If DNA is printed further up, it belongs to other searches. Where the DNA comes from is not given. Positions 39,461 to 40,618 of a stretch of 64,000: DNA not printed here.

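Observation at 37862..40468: Tandem triplication of a cytoplasmic EEP-family enzyme, all copies apparently active, with divergence concentrated in two internal segments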

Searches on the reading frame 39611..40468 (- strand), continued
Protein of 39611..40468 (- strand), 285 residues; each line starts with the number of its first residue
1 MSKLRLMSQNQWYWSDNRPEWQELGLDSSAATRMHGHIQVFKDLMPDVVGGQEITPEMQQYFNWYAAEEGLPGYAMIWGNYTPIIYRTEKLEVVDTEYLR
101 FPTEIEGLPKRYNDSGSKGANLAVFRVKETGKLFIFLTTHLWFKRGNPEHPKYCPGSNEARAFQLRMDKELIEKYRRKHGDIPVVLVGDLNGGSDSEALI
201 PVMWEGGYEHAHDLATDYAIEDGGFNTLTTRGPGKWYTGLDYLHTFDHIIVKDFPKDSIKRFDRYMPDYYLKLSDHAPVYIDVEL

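Call 49: search_protein_families(library=pfam, proteins=[L028:2067-3827:+, L038:2861-5071:-, L011:8515-10488:-, L011:7739-8515:-, L009:4889-5734:+, L009:3757-4734:-, L022:1007-2386:+, L015:8632-9450:-, L034:3575-5860:+, L034:7690-8511:+], max_evalue=0.0001)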
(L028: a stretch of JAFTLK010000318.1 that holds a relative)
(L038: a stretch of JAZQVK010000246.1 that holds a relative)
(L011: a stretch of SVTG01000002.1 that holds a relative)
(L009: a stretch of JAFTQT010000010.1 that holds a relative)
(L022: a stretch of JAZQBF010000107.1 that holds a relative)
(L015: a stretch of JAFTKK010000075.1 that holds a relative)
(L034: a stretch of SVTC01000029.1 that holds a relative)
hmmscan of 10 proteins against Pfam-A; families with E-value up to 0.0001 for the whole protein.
L028:2067-3827:+ (586 aa): 6 families
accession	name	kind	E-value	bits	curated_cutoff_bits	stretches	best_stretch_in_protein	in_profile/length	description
PF12831.13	FAD_oxidored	-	9e-87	292.5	27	1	10-416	1-416/416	FAD dependent oxidoreductase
PF13450.12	NAD_binding_8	-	4.3e-09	37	21.9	1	13-50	1-38/68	NAD(P)-binding Rossmann-like domain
PF00890.30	FAD_binding_2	-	3.2e-07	30.3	20.4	1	10-46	1-37/414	FAD binding domain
PF01134.28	GIDA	-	1.5e-06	28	22.1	1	10-39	1-30/391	Glucose inhibited division protein A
PF07992.20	Pyr_redox_2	-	3.4e-06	27.1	26.1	1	10-116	2-81/291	Pyridine nucleotide-disulphide oxidoreductase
PF01266.30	DAO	-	5.1e-06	26.7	27.9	1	10-49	1-40/353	FAD dependent oxidoreductase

L038:2861-5071:- (736 aa): 7 families
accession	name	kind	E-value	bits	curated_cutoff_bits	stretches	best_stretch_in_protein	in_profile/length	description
PF12831.13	FAD_oxidored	-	9.3e-77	259.5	27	1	8-430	1-415/416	FAD dependent oxidoreductase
PF00890.30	FAD_binding_2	-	4.8e-10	39.6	20.4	1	8-44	1-37/414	FAD binding domain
PF13450.12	NAD_binding_8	-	6.7e-08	33.1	21.9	1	11-48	1-38/68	NAD(P)-binding Rossmann-like domain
PF07992.20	Pyr_redox_2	-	6.6e-07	29.5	26.1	1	8-125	2-84/291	Pyridine nucleotide-disulphide oxidoreductase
PF01134.28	GIDA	-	4e-06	26.6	22.1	1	8-40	1-29/391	Glucose inhibited division protein A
PF01266.30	DAO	-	7.4e-06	26.2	27.9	1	8-47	1-40/353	FAD dependent oxidoreductase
PF03486.20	HI0933_like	-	6.6e-05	22.9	50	0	8-42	2-36/244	HI0933-like protein Rossmann domain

L011:8515-10488:- (657 aa): 3 families
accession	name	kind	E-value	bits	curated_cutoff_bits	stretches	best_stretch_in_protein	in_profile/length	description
PF00664.28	ABC_membrane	-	9.6e-47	160.4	28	1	58-369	5-273/274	ABC transporter transmembrane region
PF00005.33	ABC_tran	-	1.3e-31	110.5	25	1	432-581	1-137/137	ABC transporter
PF02463.25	SMC_N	-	4.2e-05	23.5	40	0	552-624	136-212/220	RecF/RecN/SMC N terminal domain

L011:7739-8515:- (258 aa): 0 families

L009:4889-5734:+ (281 aa): 2 families
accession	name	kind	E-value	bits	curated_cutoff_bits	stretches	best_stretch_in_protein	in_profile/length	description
PF08543.17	Phos_pyr_kin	-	2.1e-21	76.9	27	1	69-255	54-234/246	Phosphomethylpyrimidine kinase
PF00294.29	PfkB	-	3.3e-06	27.1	25.8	1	131-247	177-284/302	pfkB family carbohydrate kinase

L009:3757-4734:- (325 aa): 1 family
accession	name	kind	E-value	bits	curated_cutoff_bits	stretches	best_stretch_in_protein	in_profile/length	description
PF19568.5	Spore_III_AA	-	1.4e-30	106.9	27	1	40-309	8-291/306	Sporulation stage III, protein AA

L022:1007-2386:+ (459 aa): 7 families
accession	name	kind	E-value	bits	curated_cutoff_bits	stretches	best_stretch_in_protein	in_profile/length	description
PF21688.3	FAD-depend_C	-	7.9e-12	46.2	27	1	252-408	36-195/197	FAD-dependent protein, C-terminal domain-like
PF07992.20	Pyr_redox_2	-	7.2e-09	35.9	26.1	1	6-56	1-44/291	Pyridine nucleotide-disulphide oxidoreductase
PF03486.20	HI0933_like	-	9.1e-07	29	50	0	7-44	2-37/244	HI0933-like protein Rossmann domain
PF13738.12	Pyr_redox_3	-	1.5e-06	28.2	30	0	9-39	1-30/305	Pyridine nucleotide-disulphide oxidoreductase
PF01946.23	Thi4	-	8.2e-06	25.7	26.2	1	4-38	16-49/235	Thi4 family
PF01266.30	DAO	-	1.2e-05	25.5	27.9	0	7-43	1-35/353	FAD dependent oxidoreductase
PF13450.12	NAD_binding_8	-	3.4e-05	24.5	21.9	0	10-43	1-32/68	NAD(P)-binding Rossmann-like domain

L015:8632-9450:- (272 aa): 3 families
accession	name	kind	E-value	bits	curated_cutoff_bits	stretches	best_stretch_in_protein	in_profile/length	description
PF10114.15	PocR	-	2.8e-29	102.4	23.9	1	4-161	3-159/162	Sensory domain found in PocR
PF12833.13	HTH_18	-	2.4e-20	73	33.6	1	194-271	2-79/80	Helix-turn-helix domain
PF00165.29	HTH_AraC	-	9.7e-16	57.9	26.6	1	234-271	6-42/42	Bacterial regulatory helix-turn-helix proteins, AraC family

L034:3575-5860:+ (761 aa): 0 families

L034:7690-8511:+ (273 aa): 1 family
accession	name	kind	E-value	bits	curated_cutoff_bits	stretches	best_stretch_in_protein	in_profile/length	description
PF12706.13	Lactamase_B_2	-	2.8e-13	50.4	27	1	48-226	4-191/200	Beta-lactamase superfamily domain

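Call 53: search_protein_representatives(alignment_id=A2)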
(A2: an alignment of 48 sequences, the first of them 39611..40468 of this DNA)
Query: 48 sequences, 284 profile positions. Proteins with E-value up to 0.001 (for the whole library): 2074; up to 1e-10: 511; up to 1e-30: 70. The best 150 are listed.
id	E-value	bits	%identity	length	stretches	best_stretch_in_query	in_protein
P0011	9.5e-146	501.1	-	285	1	1-284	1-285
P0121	1.8e-134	464.1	-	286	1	1-284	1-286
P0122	5.5e-89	314.8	-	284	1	1-284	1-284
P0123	2.2e-83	296.4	-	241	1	3-226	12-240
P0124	6.3e-76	272.0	-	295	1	3-224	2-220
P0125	7.3e-66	238.9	-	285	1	6-284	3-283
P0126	1.1e-58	215.4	-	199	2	175-284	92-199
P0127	1.3e-57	211.8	-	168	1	1-167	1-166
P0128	2.7e-56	207.5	-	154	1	1-115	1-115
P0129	5.2e-56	206.6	-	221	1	3-170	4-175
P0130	7.7e-55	202.8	-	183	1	1-114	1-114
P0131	2.2e-54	201.3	-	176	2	7-130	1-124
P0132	4.6e-50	187.1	-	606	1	2-284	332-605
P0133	9.4e-50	186.1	-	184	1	165-284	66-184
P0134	4.3e-49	183.9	-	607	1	2-284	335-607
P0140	6.2e-46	173.6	-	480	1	3-282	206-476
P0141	8.3e-46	173.1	-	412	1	3-284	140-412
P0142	9.3e-46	173.0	-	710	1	3-284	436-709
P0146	2.5e-43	165.0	-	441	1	2-284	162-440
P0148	6.5e-43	163.6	-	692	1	2-284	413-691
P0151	4.9e-42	160.8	-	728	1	3-284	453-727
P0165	6.2e-38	147.3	-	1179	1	3-283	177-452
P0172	7.4e-37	143.8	-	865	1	2-283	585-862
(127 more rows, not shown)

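Call 54: search_protein_families(library=pfam, proteins=[P0132, P0134, P0140, P0141, P0142, P0146, P0148, P0151, P0172, P0165], max_evalue=0.001)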
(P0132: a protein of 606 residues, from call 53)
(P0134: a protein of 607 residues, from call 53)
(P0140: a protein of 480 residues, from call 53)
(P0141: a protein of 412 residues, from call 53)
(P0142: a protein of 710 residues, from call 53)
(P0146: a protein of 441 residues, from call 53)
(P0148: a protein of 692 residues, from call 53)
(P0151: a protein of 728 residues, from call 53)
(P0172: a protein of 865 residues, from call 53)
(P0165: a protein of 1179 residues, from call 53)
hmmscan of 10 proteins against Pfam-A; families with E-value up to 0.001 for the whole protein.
P0132 (606 aa): 1 family
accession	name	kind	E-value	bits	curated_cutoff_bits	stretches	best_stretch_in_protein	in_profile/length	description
PF03372.29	Exo_endo_phos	-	1e-06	29.1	24.5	1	342-596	3-225/225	Endonuclease/Exonuclease/phosphatase family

P0134 (607 aa): 1 family
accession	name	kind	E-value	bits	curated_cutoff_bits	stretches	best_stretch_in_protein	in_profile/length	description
PF03372.29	Exo_endo_phos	-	2.5e-12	47.4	24.5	1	341-598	2-225/225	Endonuclease/Exonuclease/phosphatase family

P0140 (480 aa): 1 family
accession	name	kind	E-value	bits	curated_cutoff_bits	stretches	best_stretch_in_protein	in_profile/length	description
PF03372.29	Exo_endo_phos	-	8.5e-15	55.5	24.5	1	214-469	2-225/225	Endonuclease/Exonuclease/phosphatase family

P0141 (412 aa): 1 family
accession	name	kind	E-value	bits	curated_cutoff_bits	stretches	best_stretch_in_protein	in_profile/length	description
PF03372.29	Exo_endo_phos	-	0.00015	22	24.5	1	176-381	22-205/225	Endonuclease/Exonuclease/phosphatase family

P0142 (710 aa): 1 family
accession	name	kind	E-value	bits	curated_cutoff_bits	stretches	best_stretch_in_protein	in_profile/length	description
PF03372.29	Exo_endo_phos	-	2.1e-05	24.8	24.5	1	468-676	20-203/225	Endonuclease/Exonuclease/phosphatase family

P0146 (441 aa): 1 family
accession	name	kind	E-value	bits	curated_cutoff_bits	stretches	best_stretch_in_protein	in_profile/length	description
PF03372.29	Exo_endo_phos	-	6.3e-06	26.5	24.5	1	199-411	22-207/225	Endonuclease/Exonuclease/phosphatase family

P0148 (692 aa): 2 families
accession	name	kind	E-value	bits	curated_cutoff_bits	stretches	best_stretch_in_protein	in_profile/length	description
PF03372.29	Exo_endo_phos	-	1.5e-11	44.9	24.5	1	441-682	15-225/225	Endonuclease/Exonuclease/phosphatase family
PF22669.2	Exo_endo_phos2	-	0.00017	21.7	27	0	462-687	46-287/288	Endonuclease/Exonuclease/phosphatase family 2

P0151 (728 aa): 1 family
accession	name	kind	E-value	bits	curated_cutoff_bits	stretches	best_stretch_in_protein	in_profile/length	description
PF03372.29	Exo_endo_phos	-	1.6e-10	41.6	24.5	1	477-718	12-225/225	Endonuclease/Exonuclease/phosphatase family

P0172 (865 aa): 1 family
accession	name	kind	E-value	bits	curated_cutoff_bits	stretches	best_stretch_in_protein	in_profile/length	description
PF03372.29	Exo_endo_phos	-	1.3e-09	38.6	24.5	1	615-854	15-225/225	Endonuclease/Exonuclease/phosphatase family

P0165 (1179 aa): 2 families
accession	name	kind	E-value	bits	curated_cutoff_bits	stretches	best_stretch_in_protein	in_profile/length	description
PF16227.11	DUF4886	-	3.5e-31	108.5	26.7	1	475-736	1-240/242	Domain of unknown function (DUF4886)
PF03372.29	Exo_endo_phos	-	9.9e-09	35.7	24.5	1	201-431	9-215/225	Endonuclease/Exonuclease/phosphatase family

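Call 66: search_protein_families(library=ncbifam, proteins=[L009:4889-5734:+, L011:7739-8515:-, L028:2067-3827:+, L022:1007-2386:+], max_evalue=0.001)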
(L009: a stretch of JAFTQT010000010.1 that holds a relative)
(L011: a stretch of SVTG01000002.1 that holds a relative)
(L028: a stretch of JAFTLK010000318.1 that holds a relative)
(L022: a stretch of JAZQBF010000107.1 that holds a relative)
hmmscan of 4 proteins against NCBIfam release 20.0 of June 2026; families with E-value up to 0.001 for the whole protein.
L009:4889-5734:+ (281 aa): 11 families
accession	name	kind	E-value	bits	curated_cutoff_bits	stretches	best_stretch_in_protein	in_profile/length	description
NF005491.0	PRK07105.1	equivalog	2e-76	257.1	231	1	5-276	6-278/286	pyridoxamine kinase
NF006034.0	PRK08176.1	equivalog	9.5e-23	80.8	342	1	5-260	16-271/283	pyridoxine/pyridoxal/pyridoxamine kinase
TIGR00687.1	pyridox_kin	equivalog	2.1e-19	70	144.5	1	4-255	2-257/288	pyridoxal kinase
NF004398.0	PRK05756.1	equivalog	8.5e-19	68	292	1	5-256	3-257/287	pyridoxal kinase PdxY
TIGR00097.1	HMP-P_kinase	equivalog_domain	6.1e-16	58.5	204.95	1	70-254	62-239/254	bifunctional hydroxymethylpyrimidine kinase/phosphomethylpyrimidine kinase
NF009077.0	PRK12412.1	equivalog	1.2e-11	44.5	385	1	71-255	70-248/274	pyridoxine/pyridoxal/pyridoxamine kinase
NF006346.0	PRK08573.1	equivalog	1e-10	41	528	1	53-254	48-245/450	bifunctional hydroxymethylpyrimidine kinase/phosphomethylpyrimidine kinase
NF009078.0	PRK12413.1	equivalog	4.6e-10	39.5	225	1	73-257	68-244/253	bifunctional hydroxymethylpyrimidine kinase/phosphomethylpyrimidine kinase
NF011301.0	PRK14713.1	equivalog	7.7e-10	38.2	512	1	70-256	85-265/534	bifunctional hydroxymethylpyrimidine kinase/phosphomethylpyrimidine kinase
NF009259.0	PRK12616.1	equivalog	5.9e-07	29.4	390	1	70-255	69-249/270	bifunctional hydroxymethylpyrimidine kinase/phosphomethylpyrimidine kinase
TIGR04382.1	myo_inos_iolC_N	equivalog_domain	0.0005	19.4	300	1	126-246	177-283/309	5-dehydro-2-deoxygluconokinase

L011:7739-8515:- (258 aa): 0 families

L028:2067-3827:+ (586 aa): 47 families (the best 25 are shown)
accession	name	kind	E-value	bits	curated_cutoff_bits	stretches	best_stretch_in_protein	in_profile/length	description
NF004789.0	PRK06134.1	subfamily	1.7e-09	36.8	747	1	4-72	8-75/581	FAD-dependent oxidoreductase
TIGR01372.1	soxA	subfamily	2.6e-08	32.1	1164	1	7-57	167-216/996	sarcosine oxidase subunit alpha family protein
NF006130.0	PRK08274.1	equivalog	3.5e-08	32.7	369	1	7-48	4-47/467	FAD-dependent tricarballylate dehydrogenase TcuA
TIGR03467.1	HpnE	equivalog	4.1e-08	33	283.05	1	12-49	2-39/430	hydroxysqualene dehydroxylase HpnE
TIGR02485.1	CobZ_N-term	equivalog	2.6e-07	29.8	372.55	1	10-49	3-44/437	FAD-dependent tricarballylate dehydrogenase TcuA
NF005510.0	PRK07121.1-3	subfamily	4e-07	29.2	481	1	6-67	20-83/492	FAD-binding protein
NF053677.1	Desat2ChcC2Cyan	equivalog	7.7e-07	27.8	900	1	10-60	2-53/558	4-oxocyclohex-2-ene-1-carboxylate 5-dehydrogenase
NF009477.0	PRK12843.1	equivalog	8.2e-07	27.8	758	1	8-61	16-70/578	FAD-dependent oxidoreductase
TIGR01813.1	flavo_cyto_c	subfamily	2e-06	26.8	285.45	1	10-48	1-40/444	flavocytochrome c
NF005882.1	PRK07843.1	equivalog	2.4e-06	26.3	788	1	9-57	2-51/547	3-oxosteroid 1-dehydrogenase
NF009478.0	PRK12844.1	equivalog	3.1e-06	25.8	789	1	4-55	4-56/559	3-ketosteroid-delta-1-dehydrogenase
TIGR03997.1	mycofact_OYE_2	equivalog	4.2e-06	25.4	793.15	1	9-52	380-423/645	mycofactocin system FadH/OYE family oxidoreductase 2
NF005064.0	PRK06481.1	equivalog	4.6e-06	25.6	542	1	4-48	57-101/506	flavocytochrome c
NF009476.0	PRK12839.1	equivalog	5e-06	24.9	940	1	6-71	6-70/572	FAD-dependent oxidoreductase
NF005691.0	PRK07494.1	equivalog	7.3e-06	24.8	459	1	7-42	7-42/404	UbiH/UbiF family hydroxylase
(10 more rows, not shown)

L022:1007-2386:+ (459 aa): 15 families
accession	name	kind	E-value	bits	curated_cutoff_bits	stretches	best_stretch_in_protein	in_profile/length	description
TIGR00275.1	TIGR00275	subfamily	4.8e-08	32.2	183.8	1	8-44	1-35/401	aminoacetone oxidase family FAD-binding enzyme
TIGR01350.1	lipoamide_DH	equivalog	5.5e-08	32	408.8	0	5-37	1-31/461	dihydrolipoyl dehydrogenase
TIGR01377.1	soxA_mon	subfamily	7.5e-06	24.9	479.65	0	6-40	1-36/381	amino oxidase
TIGR02032.1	GG-red-SF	subfamily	2.5e-05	24.1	158.8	1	6-47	1-40/297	geranylgeranyl reductase family protein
NF006593.0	PRK09126.1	equivalog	2.7e-05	23.2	420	1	4-55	3-52/393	5-demethoxyubiquinol-8 5-hydroxylase UbiM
NF004943.0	PRK06292.2-1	equivalog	2.8e-05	23.1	432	0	4-30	2-28/456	dihydrolipoyl dehydrogenase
NF004945.0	PRK06292.2-3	equivalog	3.6e-05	22.9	494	0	5-38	3-34/457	dihydrolipoyl dehydrogenase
NF003585.0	PRK05249.1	equivalog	5.6e-05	21.9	465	1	3-42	4-41/464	Si-specific NAD(P)(+) transhydrogenase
TIGR00292.1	TIGR00292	equivalog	5.8e-05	22.5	148.3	1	4-38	20-52/254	sulfide-dependent adenosine diphosphate thiazole synthase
NF005546.0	PRK07208.1-2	equivalog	0.0001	21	418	1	5-40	4-38/527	hypothetical protein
NF007381.0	PRK09897.1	equivalog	0.0001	20.7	783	1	8-41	4-37/535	FAD-NAD(P)-binding protein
NF008425.0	PRK11259.1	equivalog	0.00015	20.9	257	0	3-40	2-40/377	N-methyl-L-tryptophan oxidase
NF005548.0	PRK07208.1-4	equivalog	0.00023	19.9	389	1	6-39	4-35/488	hypothetical protein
NF033460.1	glycerol3P_ox_II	equivalog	0.00089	18.5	460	0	5-43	1-37/361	type 2 glycerol-3-phosphate oxidase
TIGR01292.1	TRX_reduct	equivalog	0.00094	18.1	343.45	0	6-38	1-31/300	thioredoxin-disulfide reductase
